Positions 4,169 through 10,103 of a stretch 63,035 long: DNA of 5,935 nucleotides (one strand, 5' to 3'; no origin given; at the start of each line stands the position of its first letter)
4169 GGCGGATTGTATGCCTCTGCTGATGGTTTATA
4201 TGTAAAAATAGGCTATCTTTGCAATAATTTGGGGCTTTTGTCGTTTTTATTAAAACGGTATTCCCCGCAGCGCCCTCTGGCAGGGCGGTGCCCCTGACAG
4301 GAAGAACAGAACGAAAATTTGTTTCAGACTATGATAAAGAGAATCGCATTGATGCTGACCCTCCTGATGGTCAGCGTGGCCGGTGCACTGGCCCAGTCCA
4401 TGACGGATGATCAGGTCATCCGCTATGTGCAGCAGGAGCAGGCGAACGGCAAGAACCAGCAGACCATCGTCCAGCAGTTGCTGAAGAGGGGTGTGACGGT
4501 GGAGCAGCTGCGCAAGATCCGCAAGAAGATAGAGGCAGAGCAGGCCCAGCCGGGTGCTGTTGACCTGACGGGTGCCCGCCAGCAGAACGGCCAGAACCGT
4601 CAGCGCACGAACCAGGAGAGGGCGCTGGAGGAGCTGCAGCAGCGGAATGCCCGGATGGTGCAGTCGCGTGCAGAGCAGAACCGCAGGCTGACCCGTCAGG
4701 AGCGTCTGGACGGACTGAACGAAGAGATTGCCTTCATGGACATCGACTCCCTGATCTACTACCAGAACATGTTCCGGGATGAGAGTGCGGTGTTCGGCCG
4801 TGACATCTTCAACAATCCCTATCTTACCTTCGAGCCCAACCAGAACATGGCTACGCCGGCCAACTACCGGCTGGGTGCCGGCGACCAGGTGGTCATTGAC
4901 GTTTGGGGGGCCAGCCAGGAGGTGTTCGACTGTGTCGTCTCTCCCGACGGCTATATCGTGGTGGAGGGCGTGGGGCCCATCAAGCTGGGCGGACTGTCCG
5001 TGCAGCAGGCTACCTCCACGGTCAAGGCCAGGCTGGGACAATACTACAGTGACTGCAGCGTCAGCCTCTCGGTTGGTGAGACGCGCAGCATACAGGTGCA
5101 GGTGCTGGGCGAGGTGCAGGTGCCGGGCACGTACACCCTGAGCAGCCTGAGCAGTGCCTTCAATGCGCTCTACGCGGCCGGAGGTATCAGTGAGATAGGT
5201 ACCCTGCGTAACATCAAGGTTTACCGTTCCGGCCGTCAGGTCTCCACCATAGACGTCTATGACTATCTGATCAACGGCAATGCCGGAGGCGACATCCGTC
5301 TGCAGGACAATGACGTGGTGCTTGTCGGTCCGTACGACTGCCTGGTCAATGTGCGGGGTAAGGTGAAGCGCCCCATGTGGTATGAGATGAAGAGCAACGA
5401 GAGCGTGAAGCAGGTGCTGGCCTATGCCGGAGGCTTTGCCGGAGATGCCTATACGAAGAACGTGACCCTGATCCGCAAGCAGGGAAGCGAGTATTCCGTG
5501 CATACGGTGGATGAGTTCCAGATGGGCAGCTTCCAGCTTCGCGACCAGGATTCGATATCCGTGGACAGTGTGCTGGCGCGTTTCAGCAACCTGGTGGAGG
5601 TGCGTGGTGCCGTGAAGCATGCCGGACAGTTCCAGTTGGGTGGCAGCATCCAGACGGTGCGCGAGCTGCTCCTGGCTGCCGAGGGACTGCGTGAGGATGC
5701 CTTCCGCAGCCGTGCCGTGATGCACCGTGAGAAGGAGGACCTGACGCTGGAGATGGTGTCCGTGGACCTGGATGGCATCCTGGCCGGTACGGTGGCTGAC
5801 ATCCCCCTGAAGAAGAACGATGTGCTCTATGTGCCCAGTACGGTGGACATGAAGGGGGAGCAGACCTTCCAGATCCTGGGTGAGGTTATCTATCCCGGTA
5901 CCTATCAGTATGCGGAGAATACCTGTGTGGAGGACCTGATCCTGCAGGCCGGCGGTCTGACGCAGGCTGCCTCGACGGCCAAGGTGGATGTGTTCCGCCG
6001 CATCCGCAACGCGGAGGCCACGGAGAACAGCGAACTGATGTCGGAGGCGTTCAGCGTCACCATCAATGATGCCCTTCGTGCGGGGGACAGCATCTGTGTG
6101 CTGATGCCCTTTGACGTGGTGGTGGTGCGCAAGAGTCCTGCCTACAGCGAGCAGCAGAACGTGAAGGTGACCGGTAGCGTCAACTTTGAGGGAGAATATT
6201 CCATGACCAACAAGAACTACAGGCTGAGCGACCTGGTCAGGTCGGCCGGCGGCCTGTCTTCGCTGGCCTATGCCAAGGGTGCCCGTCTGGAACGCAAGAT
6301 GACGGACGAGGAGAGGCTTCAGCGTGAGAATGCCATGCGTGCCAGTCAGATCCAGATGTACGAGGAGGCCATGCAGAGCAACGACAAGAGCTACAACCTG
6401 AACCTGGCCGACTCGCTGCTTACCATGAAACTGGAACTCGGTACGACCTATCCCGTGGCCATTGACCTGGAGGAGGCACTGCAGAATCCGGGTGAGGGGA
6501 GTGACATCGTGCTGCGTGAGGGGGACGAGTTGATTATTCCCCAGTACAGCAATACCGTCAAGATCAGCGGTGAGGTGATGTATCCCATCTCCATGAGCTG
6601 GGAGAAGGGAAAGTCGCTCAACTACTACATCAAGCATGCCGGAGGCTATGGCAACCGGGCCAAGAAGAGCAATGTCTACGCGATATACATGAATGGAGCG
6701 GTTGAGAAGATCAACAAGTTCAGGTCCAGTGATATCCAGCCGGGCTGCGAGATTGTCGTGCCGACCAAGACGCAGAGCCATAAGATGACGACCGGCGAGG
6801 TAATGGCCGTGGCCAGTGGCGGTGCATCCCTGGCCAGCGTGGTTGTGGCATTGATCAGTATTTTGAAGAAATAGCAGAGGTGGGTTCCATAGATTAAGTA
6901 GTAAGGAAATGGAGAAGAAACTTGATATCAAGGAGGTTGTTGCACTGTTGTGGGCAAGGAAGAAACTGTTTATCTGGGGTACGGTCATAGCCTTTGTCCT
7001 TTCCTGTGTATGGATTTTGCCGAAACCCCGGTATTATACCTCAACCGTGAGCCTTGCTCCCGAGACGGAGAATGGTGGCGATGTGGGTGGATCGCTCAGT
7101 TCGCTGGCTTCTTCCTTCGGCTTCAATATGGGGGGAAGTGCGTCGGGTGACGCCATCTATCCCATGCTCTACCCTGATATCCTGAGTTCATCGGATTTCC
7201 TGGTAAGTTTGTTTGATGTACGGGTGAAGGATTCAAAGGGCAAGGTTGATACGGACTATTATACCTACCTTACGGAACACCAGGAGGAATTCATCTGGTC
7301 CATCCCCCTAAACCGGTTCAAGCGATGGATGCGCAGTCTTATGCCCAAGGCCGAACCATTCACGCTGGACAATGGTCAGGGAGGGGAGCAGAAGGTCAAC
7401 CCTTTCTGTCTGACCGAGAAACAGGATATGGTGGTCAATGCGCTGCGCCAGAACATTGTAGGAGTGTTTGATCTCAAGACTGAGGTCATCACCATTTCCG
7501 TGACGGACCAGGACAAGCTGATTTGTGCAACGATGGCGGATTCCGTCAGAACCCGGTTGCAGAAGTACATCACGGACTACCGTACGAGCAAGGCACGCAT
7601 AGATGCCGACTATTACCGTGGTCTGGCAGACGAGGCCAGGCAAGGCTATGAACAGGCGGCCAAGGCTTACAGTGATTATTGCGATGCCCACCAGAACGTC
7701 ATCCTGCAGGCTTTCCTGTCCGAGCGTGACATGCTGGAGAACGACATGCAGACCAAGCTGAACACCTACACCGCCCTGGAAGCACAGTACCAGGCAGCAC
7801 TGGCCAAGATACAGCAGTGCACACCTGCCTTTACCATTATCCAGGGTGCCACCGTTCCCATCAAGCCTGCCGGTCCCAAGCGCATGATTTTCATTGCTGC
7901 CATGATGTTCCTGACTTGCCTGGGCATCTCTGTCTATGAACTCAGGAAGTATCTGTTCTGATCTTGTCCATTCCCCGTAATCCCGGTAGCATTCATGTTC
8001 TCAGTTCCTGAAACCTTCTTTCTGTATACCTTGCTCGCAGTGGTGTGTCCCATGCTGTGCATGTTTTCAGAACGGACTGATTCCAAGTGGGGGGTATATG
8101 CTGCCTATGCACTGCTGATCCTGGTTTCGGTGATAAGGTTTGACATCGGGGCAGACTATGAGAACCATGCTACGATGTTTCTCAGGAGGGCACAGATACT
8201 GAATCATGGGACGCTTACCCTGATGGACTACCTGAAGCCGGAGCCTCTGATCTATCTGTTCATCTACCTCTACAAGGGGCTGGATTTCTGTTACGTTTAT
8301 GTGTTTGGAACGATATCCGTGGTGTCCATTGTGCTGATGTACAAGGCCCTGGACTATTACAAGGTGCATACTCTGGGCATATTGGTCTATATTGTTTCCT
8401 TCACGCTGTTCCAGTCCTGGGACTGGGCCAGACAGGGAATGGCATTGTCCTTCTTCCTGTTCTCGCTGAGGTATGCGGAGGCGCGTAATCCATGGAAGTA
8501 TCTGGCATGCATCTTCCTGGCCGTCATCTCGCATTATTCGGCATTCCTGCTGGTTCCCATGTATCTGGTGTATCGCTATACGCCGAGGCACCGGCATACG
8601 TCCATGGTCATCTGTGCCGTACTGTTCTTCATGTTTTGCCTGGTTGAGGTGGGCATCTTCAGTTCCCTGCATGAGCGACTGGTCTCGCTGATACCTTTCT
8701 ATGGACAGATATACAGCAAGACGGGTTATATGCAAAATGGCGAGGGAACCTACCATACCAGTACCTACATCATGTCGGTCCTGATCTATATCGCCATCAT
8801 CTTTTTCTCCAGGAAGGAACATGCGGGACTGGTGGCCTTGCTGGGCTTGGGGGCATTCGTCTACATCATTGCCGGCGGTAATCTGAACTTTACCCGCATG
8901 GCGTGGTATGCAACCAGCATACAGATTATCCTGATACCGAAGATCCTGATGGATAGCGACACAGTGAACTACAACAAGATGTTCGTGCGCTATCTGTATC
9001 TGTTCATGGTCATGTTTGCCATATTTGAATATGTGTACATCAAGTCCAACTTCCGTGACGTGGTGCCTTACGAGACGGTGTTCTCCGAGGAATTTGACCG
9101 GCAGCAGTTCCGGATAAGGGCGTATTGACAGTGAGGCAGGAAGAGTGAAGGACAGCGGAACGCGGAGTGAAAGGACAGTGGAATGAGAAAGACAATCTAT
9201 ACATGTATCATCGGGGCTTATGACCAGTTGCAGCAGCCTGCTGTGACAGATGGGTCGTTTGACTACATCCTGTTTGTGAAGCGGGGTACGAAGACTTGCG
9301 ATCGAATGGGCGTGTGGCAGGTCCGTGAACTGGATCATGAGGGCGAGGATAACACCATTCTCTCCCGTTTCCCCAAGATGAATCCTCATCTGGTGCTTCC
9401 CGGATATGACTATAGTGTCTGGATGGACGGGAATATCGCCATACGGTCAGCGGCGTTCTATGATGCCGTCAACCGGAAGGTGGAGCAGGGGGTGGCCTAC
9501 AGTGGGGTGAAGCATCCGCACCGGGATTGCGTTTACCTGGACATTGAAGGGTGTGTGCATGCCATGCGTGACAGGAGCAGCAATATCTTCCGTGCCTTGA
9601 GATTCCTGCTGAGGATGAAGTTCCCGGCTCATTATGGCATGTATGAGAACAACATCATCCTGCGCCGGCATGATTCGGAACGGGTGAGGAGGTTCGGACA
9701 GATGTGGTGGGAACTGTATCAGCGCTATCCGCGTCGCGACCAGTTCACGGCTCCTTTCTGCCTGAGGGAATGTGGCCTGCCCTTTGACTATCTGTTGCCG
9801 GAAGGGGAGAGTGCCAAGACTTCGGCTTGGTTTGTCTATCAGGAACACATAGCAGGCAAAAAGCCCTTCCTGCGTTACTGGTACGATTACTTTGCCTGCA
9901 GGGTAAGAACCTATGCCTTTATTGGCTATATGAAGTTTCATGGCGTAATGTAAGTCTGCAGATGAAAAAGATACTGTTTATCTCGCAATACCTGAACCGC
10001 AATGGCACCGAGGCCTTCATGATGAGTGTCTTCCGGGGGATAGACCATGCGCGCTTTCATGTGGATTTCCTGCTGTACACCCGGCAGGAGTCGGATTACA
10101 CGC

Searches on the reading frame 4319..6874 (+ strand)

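Call 100: search_protein_families(library=pfam, proteins=[window:4319-6874:+], max_evalue=0.0001)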
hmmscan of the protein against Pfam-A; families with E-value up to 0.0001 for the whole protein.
window:4319-6874:+ (851 aa): 3 families
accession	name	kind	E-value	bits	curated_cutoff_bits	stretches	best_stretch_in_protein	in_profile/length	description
PF10531.15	SLBB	-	3.3e-45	152.2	27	3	517-563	2-47/55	SLBB domain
PF22461.2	SLBB_2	-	6.8e-41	138.7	27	3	259-336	2-79/79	SLBB domain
PF02563.21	Poly_export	-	9.5e-17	61.4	28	1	178-252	2-76/77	Polysaccharide biosynthesis/export protein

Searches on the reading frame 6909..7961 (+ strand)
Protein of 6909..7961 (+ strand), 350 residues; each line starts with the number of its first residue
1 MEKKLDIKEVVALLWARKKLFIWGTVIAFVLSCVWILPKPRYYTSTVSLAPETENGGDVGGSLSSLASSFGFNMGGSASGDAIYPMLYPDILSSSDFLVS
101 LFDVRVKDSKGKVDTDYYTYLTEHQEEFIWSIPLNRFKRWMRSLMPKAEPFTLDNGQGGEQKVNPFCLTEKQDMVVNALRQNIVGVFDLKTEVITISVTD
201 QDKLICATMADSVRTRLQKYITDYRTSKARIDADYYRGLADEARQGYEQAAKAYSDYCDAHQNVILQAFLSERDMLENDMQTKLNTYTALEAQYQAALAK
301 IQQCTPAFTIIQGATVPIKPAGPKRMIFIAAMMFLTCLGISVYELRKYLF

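Call 100: search_protein_families(library=pfam, proteins=[window:6909-7961:+], max_evalue=0.0001)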
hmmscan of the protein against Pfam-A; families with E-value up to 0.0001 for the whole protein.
window:6909-7961:+ (350 aa): 2 families
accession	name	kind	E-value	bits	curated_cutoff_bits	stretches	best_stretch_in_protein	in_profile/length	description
PF02706.20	Wzz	-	2e-05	25.2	25.5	1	4-66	2-59/91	Chain length determinant protein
PF13807.11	GNVR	-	7.6e-05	23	27.7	0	276-341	9-75/82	G-rich domain on putative tyrosine kinase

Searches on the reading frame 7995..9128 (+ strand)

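Call 100: search_protein_families(library=pfam, proteins=[window:7995-9128:+], max_evalue=0.0001)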
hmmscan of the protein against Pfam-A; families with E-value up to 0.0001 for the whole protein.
window:7995-9128:+ (377 aa): 1 family
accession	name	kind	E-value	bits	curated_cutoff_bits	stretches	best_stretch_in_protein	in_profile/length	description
PF14897.12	EpsG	-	3.8e-32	112.1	30.1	1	36-360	6-325/326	EpsG family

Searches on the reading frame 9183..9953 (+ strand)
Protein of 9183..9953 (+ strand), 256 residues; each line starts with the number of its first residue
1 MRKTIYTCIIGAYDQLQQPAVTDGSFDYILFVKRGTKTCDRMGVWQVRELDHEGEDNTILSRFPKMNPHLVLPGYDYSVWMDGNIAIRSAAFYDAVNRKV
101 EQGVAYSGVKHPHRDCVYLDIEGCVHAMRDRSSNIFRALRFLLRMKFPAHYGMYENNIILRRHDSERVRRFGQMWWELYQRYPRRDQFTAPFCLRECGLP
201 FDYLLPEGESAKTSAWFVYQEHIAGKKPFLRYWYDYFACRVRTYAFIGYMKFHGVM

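Call 100: search_protein_families(library=pfam, proteins=[window:9183-9953:+], max_evalue=0.0001)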
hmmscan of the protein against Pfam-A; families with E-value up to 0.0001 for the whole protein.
window:9183-9953:+ (256 aa): 1 family
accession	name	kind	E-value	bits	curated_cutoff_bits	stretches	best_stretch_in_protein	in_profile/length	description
PF04765.19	TOD1_MUCI70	-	2.7e-07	30.7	21.4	1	36-191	120-283/314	TOD1/MUCI70, glycosyltransferase-like domain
